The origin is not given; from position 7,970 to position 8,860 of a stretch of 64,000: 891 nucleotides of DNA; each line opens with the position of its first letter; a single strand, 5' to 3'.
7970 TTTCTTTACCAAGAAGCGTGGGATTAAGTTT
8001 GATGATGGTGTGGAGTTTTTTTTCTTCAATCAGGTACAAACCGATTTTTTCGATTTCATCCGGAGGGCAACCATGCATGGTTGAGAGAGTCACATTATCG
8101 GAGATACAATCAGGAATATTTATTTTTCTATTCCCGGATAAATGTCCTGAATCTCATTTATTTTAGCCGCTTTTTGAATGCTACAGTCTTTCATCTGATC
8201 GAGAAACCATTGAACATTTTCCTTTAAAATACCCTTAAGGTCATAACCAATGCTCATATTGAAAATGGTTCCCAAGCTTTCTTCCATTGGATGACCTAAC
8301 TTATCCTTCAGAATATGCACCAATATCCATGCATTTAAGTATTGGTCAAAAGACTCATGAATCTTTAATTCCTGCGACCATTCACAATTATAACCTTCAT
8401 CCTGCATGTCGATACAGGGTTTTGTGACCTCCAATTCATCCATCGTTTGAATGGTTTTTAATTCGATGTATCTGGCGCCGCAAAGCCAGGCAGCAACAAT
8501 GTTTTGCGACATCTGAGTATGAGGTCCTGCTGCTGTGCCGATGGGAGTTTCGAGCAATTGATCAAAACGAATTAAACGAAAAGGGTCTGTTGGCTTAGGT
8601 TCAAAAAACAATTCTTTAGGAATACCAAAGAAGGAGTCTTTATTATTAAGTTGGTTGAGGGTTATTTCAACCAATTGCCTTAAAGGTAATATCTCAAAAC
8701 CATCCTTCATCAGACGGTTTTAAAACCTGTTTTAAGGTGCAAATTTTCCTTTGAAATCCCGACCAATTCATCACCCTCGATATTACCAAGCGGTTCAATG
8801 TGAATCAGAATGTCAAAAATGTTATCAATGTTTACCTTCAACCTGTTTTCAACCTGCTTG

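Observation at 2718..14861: MocA / YgfK / xanthine-dehydrogenase island in which YgfK is operonic with a CDF transporter and two fold-type-II PLP enzymes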

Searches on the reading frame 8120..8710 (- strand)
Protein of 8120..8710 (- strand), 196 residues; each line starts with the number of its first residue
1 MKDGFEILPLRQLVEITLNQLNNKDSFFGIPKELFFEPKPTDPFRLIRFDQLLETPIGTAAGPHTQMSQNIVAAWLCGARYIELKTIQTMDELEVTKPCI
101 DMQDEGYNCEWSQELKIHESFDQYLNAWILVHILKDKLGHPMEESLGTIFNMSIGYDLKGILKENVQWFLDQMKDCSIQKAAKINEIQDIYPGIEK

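Call 6: search_protein_families(library=pfam, proteins=[window:8120-8710:-], max_evalue=0.01)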
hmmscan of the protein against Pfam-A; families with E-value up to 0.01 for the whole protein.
window:8120-8710:- (196 aa): 0 families

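Call 7: search_protein_families(library=ncbifam, proteins=[window:8120-8710:-], max_evalue=0.01)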
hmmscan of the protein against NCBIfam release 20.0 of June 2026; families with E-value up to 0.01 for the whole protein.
window:8120-8710:- (196 aa): 1 family
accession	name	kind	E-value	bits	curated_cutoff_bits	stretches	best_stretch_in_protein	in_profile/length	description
TIGR03315.1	Se_ygfK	equivalog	3.6e-61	206.8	835.3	1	8-180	7-175/1012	putative selenate reductase subunit YgfK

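Call 8: find_homologous_proteins(query=window:8120-8710:-)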
Query window:8120-8710:- (196 aa): 445 proteins with E <= 0.001 among 468 candidates; the best 120 are listed.
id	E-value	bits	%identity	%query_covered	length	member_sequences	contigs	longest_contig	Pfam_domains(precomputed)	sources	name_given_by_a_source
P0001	1.9e-130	450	100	100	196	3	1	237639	-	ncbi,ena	-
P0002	2.3e-93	329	72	99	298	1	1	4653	-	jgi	-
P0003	8.8e-92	324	73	99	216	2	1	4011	-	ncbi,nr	ncbi:MAG: hypothetical protein K8R86_12235, partial [Bacteroidales bacterium]|nr:hypothetical protei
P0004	8.8e-89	314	69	99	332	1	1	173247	-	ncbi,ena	-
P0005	2.5e-88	313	70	99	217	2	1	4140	-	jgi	-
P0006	9.8e-87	307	67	99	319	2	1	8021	-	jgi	-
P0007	8.6e-83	295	65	99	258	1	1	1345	-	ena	-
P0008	3.7e-82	293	65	99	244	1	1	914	-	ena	-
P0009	1.7e-80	287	72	86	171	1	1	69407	-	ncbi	ncbi:MAG: hypothetical protein R2759_19800 [Bacteroidales bacterium]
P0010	2.2e-80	287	65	99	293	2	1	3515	-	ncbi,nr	ncbi:MAG: hypothetical protein L3J56_11125, partial [Bacteroidales bacterium]|nr:hypothetical protei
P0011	2.3e-80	287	77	83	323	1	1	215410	-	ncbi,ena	-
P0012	4.3e-80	286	66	94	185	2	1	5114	-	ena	-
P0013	9.8e-80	285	65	99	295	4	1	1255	-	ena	-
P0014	1.2e-79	284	64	99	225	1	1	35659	-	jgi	jgi:putative selenate reductase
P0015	1.7e-78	281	62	100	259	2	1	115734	-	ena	-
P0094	5.5e-70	253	87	66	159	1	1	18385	-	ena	-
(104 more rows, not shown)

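Call 9: find_encoding_contigs(protein=P0001, flank=10000, max_places=3)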
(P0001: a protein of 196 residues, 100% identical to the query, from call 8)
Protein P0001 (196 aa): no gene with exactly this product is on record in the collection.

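Call 10: find_encoding_contigs(protein=P0004, flank=10000, max_places=3)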
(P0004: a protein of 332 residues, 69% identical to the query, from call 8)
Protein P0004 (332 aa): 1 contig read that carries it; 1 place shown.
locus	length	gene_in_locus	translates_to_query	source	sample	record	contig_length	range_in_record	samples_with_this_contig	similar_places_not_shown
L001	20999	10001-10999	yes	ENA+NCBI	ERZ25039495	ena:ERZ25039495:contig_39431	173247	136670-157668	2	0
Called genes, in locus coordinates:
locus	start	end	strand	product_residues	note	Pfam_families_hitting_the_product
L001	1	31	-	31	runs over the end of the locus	-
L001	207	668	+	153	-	PF12694:cpYpsA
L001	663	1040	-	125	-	PF07669:Eco57I (weak)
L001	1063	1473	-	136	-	PF17827:PrmC_N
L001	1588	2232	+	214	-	PF00485:PRK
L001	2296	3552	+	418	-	PF00862:GT-B_Sucrose_synth (weak), PF13439:Glyco_transf_4, PF13579:Glyco_trans_4_4, PF20706:GT4-conflict, PF00534:Glycos_transf_1, PF13692:Glyco_trans_1_4, PF13524:Glyco_trans_1_2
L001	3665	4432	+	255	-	PF02625:XdhC_CoxI, PF13478:XdhC_C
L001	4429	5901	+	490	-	PF01799:Fer2_2, PF00941:FAD_binding_5, PF03450:CO_deh_flav_C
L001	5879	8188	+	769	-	PF01315:Ald_Xan_dh_C, PF02738:MoCoBD_1, PF20256:MoCoBD_2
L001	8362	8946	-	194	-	PF12804:NTP_transf_3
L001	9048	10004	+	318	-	PF01545:Cation_efflux, PF16916:ZT_dimer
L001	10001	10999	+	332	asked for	-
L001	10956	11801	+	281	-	PF14691:Fer4_20, PF01266:DAO (weak), PF13450:NAD_binding_8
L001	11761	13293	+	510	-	PF07992:Pyr_redox_2, PF13738:Pyr_redox_3 (weak), PF13237:Fer4_10 (faint)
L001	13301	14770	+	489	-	PF00291:PALP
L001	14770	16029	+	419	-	PF00291:PALP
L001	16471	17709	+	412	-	PF10029:DUF2271 (weak), PF13860:FlgD_ig (faint), PF00801:PKD, PF18911:PKD_4, PF18962:Por_Secre_tail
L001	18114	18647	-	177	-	PF14522:Cytochrome_C7 (faint), PF14537:Cytochrom_c3_2 (faint), PF22113:Mtrc-MtrF_II-IV_dom (faint), PF09699:Paired_CXXCH_1 (faint), PF13435:Cytochrome_C554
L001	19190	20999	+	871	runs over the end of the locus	PF14522:Cytochrome_C7 (faint), PF14537:Cytochrom_c3_2 (faint), PF22113:Mtrc-MtrF_II-IV_dom (faint), PF09699:Paired_CXXCH_1 (weak), PF01292:Ni_hydr_CYTB (faint)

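Call 11: find_encoding_contigs(protein=P0011, flank=10000, max_places=3)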
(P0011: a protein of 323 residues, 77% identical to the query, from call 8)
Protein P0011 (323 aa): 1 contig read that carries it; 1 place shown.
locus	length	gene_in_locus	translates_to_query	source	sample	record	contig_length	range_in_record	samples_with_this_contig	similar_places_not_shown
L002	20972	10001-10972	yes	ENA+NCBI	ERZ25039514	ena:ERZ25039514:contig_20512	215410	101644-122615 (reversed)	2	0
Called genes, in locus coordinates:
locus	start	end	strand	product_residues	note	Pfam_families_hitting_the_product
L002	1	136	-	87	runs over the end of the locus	PF01170:UPF0020 (weak), PF05175:MTS, PF07669:Eco57I (weak), PF13847:Methyltransf_31 (weak)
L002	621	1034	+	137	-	PF00485:PRK (weak)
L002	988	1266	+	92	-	-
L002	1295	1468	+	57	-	PF00862:GT-B_Sucrose_synth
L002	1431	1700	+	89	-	-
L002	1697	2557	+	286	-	PF20706:GT4-conflict, PF00534:Glycos_transf_1, PF13692:Glyco_trans_1_4, PF13524:Glyco_trans_1_2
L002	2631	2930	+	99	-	PF10543:ORF6N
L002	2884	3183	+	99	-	-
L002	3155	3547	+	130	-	PF02625:XdhC_CoxI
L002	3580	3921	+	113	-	PF13478:XdhC_C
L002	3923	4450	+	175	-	PF01799:Fer2_2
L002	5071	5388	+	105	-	PF03450:CO_deh_flav_C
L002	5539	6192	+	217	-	PF01315:Ald_Xan_dh_C, PF02738:MoCoBD_1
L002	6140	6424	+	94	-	PF02738:MoCoBD_1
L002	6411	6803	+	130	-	PF20256:MoCoBD_2 (weak)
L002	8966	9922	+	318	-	PF01545:Cation_efflux, PF16916:ZT_dimer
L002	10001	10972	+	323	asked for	-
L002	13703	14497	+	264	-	PF00291:PALP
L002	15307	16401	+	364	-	PF00291:PALP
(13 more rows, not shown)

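Call 13: search_protein_families(library=ncbifam, proteins=[L001:13301-14770:+, L001:14770-16029:+, L001:9048-10004:+, L001:8362-8946:-], max_evalue=0.001)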
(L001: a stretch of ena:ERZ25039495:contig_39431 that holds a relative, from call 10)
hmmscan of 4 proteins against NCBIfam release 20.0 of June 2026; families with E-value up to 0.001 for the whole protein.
L001:13301-14770:+ (489 aa): 9 families
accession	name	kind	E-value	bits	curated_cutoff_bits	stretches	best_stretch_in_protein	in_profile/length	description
TIGR01139.1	cysK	equivalog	9.5e-26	90.7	350.95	1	83-385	16-291/298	cysteine synthase A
TIGR01136.1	cysKM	subfamily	1.2e-25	90.5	344.15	1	86-383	19-290/299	cysteine synthase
NF007989.0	PRK10717.1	equivalog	1.5e-20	73.6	387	1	132-391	72-317/334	cysteine synthase A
TIGR01137.1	cysta_beta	equivalog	2.3e-16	59.5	510.25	1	76-390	14-309/457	cystathionine beta-synthase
NF008735.0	PRK11761.1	equivalog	8.1e-11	41.7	413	1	130-323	68-246/296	cysteine synthase CysM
TIGR03945.1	PLP_SbnA_fam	equivalog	9.3e-11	41.3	349.95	1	76-321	10-249/304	2,3-diaminopropionate biosynthesis protein SbnA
NF053679.1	CysteaSynCapA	equivalog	1.5e-09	37.2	600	1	144-321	86-267/329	cysteate synthase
TIGR01138.1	cysM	equivalog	6e-08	32.6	394.2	1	99-323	34-242/290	cysteine synthase B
NF006058.0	PRK08206.1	equivalog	0.00053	18.6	276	0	133-179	124-170/402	diaminopropionate ammonia-lyase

L001:14770-16029:+ (419 aa): 42 families (the best 25 are shown)
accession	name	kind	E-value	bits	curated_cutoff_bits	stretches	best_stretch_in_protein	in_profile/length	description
NF004170.0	PRK05638.1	equivalog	3.3e-66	223.7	421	1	9-387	4-362/442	threonine synthase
NF006050.0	PRK08197.1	equivalog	3.2e-63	213.9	303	1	8-392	10-392/406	threonine synthase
TIGR00260.1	thrC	equivalog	4e-55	187.3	167.1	1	68-384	7-338/340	threonine synthase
NF005035.0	PRK06450.1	equivalog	1.5e-52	178.6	301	1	102-383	67-336/338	threonine synthase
NF006205.0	PRK08329.1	equivalog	6.1e-50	170.1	358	1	25-383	4-345/347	threonine synthase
NF004996.0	PRK06381.1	equivalog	1.2e-40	139.5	266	1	81-380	12-317/319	threonine synthase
TIGR01124.1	ilvA_2Cterm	equivalog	1.1e-32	113.3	411.3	1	85-379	18-303/499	threonine ammonia-lyase, biosynthetic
TIGR01127.1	ilvA_1Cterm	equivalog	1.3e-31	110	378.75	1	102-392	17-295/380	threonine ammonia-lyase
NF006674.0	PRK09224.1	subfamily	5.1e-31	107.9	577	1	100-370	40-303/508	threonine ammonia-lyase IlvA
NF006390.0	PRK08639.1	equivalog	7.1e-30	104.3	421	1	82-390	23-322/418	threonine ammonia-lyase IlvA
NF006094.0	PRK08246.1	subfamily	7.1e-29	101.2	331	1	82-362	21-286/310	serine/threonine dehydratase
NF009130.0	PRK12483.1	subfamily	1.1e-27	96.9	801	1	101-370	53-315/521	threonine ammonia-lyase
NF006389.0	PRK08638.1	equivalog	1.2e-25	90.2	453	1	70-389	13-321/333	bifunctional threonine ammonia-lyase/L-serine ammonia-lyase TdcB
TIGR02079.1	THD1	equivalog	5.3e-25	88.1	440.55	1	84-390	16-314/410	threonine ammonia-lyase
NF005600.0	PRK07334.1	equivalog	1.1e-23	83.6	496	1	64-363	8-296/408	threonine ammonia-lyase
TIGR01139.1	cysK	equivalog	5.7e-16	58.6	350.95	1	81-377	4-284/298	cysteine synthase A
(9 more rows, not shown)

L001:9048-10004:+ (318 aa): 10 families
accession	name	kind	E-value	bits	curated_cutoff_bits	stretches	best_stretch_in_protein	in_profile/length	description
TIGR01297.1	CDF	superfamily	7.3e-64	215.8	82.35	1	9-289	2-283/285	cation diffusion facilitator family transporter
NF033615.1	CDF_MamM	equivalog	1.4e-52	178.7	350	1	9-288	9-288/290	magnetosome biogenesis CDF transporter MamM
NF033616.1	CDF_MamB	equivalog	5.2e-49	167.2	350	1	10-288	7-283/284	magnetosome biogenesis CDF transporter MamB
NF050169.1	CatEfflxFieF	equivalog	7.7e-37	127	420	1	9-289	5-282/282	cation efflux pump FieF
NF052602.1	Zn_efflux_Cdf31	equivalog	5e-32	111.5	460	1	4-291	2-292/299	CDF family zinc efflux transporter Cdf31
NF007064.0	PRK09509.1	equivalog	1e-31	110.1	447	1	9-296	10-294/300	CDF family cation-efflux transporter FieF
NF040994.1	MamV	equivalog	2.5e-29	102.4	500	1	9-287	11-286/319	CDF transporter MamV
NF052621.1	MngEfTpMntE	equivalog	6.1e-29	101.4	500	1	14-289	8-282/293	manganese efflux transporter MntE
NF002923.0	PRK03557.1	equivalog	1.3e-14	54.2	408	1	21-252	30-259/313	CDF family zinc transporter ZitB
NF033827.1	CDF_efflux_DmeF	equivalog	5.2e-05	22.8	250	1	10-119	16-126/309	CDF family Co(II)/Ni(II) efflux transporter DmeF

L001:8362-8946:- (194 aa): 21 families
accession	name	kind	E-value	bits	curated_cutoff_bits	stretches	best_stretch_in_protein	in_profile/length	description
NF045665.1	NTPtran_DVU1551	equivalog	1.3e-32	113.2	315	1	6-192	3-189/359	DVU_1551 family NTP transferase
TIGR03310.1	matur_MocA_YgfJ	equivalog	1.3e-29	103.6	186.45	1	6-191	2-187/188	molybdenum cofactor cytidylyltransferase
NF001457.0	PRK00317.1-3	equivalog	3.3e-12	46.3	164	1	5-189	3-190/200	molybdenum cofactor guanylyltransferase MobA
NF001837.0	PRK00560.1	equivalog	3.5e-12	46.5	182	1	2-191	7-186/196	molybdenum cofactor guanylyltransferase MobA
TIGR02665.1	molyb_mobA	equivalog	5.1e-12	46.2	151.85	1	5-189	2-185/186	molybdenum cofactor guanylyltransferase MobA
NF002741.0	PRK02726.1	equivalog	9.6e-11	41.7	179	1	4-124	8-120/200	molybdenum cofactor guanylyltransferase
NF045782.1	NicBOxredNboR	equivalog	5.3e-10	39.3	260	1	3-167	8-178/206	nicotine blue oxidoreductase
TIGR03202.1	pucB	equivalog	6.2e-10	39.1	235.05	1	6-189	3-192/192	xanthine dehydrogenase accessory protein PucB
NF001186.0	PRK00155.2-3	equivalog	2.4e-09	37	253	1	4-119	5-121/224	2-C-methyl-D-erythritol 4-phosphate cytidylyltransferase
TIGR00453.1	ispD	equivalog_domain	3.3e-09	36.5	181.3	1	6-126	2-122/219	2-C-methyl-D-erythritol 4-phosphate cytidylyltransferase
NF006899.0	PRK09382.1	equivalog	8e-09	35.1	417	1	2-131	5-134/387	bifunctional 2-C-methyl-D-erythritol 4-phosphate cytidylyltransferase/2-C-methyl-D-erythritol 2,4-cyclodiphosphate synthase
NF011056.0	PRK14489.1-1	equivalog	4.3e-08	32.7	379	1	3-135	5-126/363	bifunctional molybdenum cofactor guanylyltransferase MobA/molybdopterin-guanine dinucleotide biosynthesis adaptor protein MobB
NF001855.0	PRK00576.1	equivalog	7.8e-08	32.1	205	1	5-190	8-190/197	molybdenum cofactor guanylyltransferase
NF041135.1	IPPtranDIPPsyn_Thcocales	equivalog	2.2e-06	26.9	580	1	5-92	2-89/419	bifunctional L-myo-inositol-1-phosphate cytidylyltransferase/CDP-L-myo-inositol myo-inositolphosphotransferase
NF053639.1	Mfer334_fam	equivalog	2.7e-05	24.1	260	1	23-123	29-127/209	pseudomurein biosynthesis protein PmurB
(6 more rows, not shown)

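Call 14: search_protein_families(library=pfam, proteins=[L001:13301-14770:+, L001:14770-16029:+, L001:9048-10004:+, L001:10001-10999:+, L001:10956-11801:+, L001:11761-13293:+], max_evalue=0.01)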
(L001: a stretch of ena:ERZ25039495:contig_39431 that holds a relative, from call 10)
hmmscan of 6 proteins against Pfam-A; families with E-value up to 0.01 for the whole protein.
L001:13301-14770:+ (489 aa): 1 family
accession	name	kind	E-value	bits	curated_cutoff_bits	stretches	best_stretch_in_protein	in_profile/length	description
PF00291.31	PALP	-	1.2e-13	51.5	35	1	99-323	33-256/295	Pyridoxal-phosphate dependent enzyme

L001:14770-16029:+ (419 aa): 3 families
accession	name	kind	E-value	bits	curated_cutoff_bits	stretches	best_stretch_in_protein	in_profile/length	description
PF00291.31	PALP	-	3.6e-63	214.1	35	1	81-379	4-295/295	Pyridoxal-phosphate dependent enzyme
PF18929.5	DUF5678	-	5e-05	23.5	23.2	1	317-339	3-25/49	Family of unknown function (DUF5678)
PF17283.8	Zn_ribbon_SprT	-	0.0019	18.6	28.1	0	3-20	1-18/38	SprT-like zinc ribbon domain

L001:9048-10004:+ (318 aa): 2 families
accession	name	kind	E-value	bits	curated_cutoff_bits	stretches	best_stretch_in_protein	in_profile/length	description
PF01545.26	Cation_efflux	-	2e-39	135.9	26.6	1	13-207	2-198/198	Cation efflux family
PF16916.11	ZT_dimer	-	7.2e-19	68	26.7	1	216-288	6-77/78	Dimerisation domain of Zinc Transporter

L001:10001-10999:+ (332 aa): 0 families

L001:10956-11801:+ (281 aa): 9 families
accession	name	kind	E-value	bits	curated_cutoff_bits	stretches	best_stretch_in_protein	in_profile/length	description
PF14691.11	Fer4_20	-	1e-18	67.7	25.8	1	139-219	26-109/113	Dihydroprymidine dehydrogenase domain II, 4Fe-4S cluster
PF13450.12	NAD_binding_8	-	3.4e-08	34.1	21.9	1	236-268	1-33/68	NAD(P)-binding Rossmann-like domain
PF01266.30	DAO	-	2.5e-06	27.7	27.9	1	233-268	1-36/353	FAD dependent oxidoreductase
PF01946.23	Thi4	-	7.9e-05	22.4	26.2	1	234-267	20-54/235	Thi4 family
PF01494.25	FAD_binding_3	-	0.00023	21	22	1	233-261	3-31/349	FAD binding domain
PF07992.20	Pyr_redox_2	-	0.00029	20.8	26.1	1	233-267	2-37/291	Pyridine nucleotide-disulphide oxidoreductase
PF03486.20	HI0933_like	-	0.00079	19.4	50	1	233-267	2-36/244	HI0933-like protein Rossmann domain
PF21799.2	MurD-like_N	-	0.0021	18.8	27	1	233-266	2-35/88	Mur ligase MurD-like, N-terminal domain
PF00070.33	Pyr_redox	-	0.0084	17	22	0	233-267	1-35/82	Pyridine nucleotide-disulphide oxidoreductase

L001:11761-13293:+ (510 aa): 10 families
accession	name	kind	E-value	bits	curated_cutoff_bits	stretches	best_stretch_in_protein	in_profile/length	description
PF07992.20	Pyr_redox_2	-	6.5e-15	55.8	26.1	1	49-253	101-291/291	Pyridine nucleotide-disulphide oxidoreductase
PF13738.12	Pyr_redox_3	-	2.7e-06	27.3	30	1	50-170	127-240/305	Pyridine nucleotide-disulphide oxidoreductase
PF13237.11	Fer4_10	-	6.5e-06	26.4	25.5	1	387-414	5-29/53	4Fe-4S dicluster domain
PF00070.33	Pyr_redox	-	2.3e-05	25.2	22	1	94-169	1-78/82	Pyridine nucleotide-disulphide oxidoreductase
PF14691.11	Fer4_20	-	4.3e-05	23.7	25.8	1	305-343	2-38/113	Dihydroprymidine dehydrogenase domain II, 4Fe-4S cluster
PF13183.11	Fer4_8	-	0.00021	22.2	27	1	324-403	2-66/68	4Fe-4S dicluster domain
PF13534.11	Fer4_17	-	0.0018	19.2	22.2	0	334-403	5-58/61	4Fe-4S dicluster domain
PF12797.12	Fer4_2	-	0.0023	18.2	24.5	1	384-403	3-22/22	4Fe-4S binding domain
PF00037.32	Fer4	-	0.0049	17.1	21.1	0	387-403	4-20/24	4Fe-4S binding domain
PF12837.12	Fer4_6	-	0.0059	16.9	25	0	391-403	9-21/24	4Fe-4S binding domain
